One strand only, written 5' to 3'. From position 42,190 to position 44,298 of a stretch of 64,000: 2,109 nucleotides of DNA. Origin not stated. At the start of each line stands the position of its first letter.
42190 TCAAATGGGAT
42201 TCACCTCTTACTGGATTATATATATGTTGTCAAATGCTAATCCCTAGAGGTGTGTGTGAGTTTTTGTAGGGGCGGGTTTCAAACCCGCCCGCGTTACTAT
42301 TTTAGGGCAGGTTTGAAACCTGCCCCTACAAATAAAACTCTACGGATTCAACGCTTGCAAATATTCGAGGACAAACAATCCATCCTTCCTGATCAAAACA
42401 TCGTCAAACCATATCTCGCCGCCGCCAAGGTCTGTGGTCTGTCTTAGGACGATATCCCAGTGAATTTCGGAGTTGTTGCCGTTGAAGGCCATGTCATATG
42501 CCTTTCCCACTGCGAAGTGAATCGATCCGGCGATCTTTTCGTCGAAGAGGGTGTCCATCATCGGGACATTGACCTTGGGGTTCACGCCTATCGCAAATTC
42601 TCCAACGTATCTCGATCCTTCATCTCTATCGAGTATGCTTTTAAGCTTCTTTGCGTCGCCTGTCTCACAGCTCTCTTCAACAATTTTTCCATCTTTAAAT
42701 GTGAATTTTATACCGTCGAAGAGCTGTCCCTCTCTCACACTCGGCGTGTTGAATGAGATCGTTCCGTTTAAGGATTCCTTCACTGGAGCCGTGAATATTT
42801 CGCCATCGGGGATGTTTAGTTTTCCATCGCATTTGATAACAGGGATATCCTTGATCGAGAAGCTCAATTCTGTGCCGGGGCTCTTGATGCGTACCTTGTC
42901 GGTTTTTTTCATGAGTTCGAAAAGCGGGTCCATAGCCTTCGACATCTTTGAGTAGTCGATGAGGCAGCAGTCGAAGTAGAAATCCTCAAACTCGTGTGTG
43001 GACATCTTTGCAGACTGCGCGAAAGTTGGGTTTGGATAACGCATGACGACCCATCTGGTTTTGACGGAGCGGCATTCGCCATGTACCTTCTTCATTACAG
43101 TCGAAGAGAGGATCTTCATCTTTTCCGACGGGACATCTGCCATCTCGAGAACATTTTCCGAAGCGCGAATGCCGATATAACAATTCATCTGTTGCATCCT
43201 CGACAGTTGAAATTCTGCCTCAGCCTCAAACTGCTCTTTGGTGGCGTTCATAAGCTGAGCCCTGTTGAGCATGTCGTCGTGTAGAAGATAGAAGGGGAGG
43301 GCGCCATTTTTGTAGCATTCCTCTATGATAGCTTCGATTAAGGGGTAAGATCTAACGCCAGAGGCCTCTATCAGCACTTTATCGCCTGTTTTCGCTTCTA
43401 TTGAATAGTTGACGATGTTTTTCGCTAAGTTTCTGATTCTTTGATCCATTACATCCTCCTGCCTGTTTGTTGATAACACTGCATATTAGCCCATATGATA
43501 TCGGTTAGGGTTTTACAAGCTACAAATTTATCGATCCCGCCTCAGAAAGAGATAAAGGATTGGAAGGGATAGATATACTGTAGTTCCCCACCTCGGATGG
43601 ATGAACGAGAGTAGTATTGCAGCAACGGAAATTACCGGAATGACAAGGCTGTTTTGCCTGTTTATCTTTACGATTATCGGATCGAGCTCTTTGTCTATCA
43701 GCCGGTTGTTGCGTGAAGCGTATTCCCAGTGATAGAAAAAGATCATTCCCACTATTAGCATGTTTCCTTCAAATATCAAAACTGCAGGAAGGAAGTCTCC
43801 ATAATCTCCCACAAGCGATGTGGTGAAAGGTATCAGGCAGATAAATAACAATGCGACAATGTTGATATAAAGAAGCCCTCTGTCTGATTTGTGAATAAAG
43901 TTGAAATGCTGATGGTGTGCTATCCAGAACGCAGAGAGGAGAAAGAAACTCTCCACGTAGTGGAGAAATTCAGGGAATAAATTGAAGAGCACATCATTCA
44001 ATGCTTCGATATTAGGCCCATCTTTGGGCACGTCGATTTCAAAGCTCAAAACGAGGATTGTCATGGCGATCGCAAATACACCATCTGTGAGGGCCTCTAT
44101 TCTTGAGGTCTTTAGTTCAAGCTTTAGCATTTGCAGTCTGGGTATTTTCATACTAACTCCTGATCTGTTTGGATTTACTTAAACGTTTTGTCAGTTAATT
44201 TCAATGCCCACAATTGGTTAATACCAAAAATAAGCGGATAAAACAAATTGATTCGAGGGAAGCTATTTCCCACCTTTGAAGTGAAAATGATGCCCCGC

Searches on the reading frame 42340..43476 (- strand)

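Call 24: search_protein_families(library=pfam, proteins=[window:42340-43476:-], max_evalue=0.001)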
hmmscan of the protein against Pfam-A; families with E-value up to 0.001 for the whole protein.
window:42340-43476:- (378 aa): 1 family
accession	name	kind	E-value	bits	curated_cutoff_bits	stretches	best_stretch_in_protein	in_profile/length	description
PF02073.20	Peptidase_M29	-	1.4e-61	208.9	27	1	11-347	2-385/406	Thermophilic metalloprotease (M29)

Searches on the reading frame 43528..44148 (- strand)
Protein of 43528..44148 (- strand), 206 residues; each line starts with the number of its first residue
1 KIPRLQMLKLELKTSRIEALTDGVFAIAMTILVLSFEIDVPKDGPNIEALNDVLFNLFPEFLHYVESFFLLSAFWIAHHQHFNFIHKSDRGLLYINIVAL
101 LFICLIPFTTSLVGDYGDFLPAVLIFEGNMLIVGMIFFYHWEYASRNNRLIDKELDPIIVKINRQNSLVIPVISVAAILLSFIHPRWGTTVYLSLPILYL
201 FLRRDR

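Call 24: search_protein_families(library=pfam, proteins=[window:43528-44148:-], max_evalue=0.001)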
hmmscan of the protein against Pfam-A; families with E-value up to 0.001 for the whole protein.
window:43528-44148:- (206 aa): 1 family
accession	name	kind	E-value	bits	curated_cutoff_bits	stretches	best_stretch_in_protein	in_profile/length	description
PF06736.16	TMEM175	-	2.7e-27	95.5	25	1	16-107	1-88/88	Endosomal/lysosomal potassium channel TMEM175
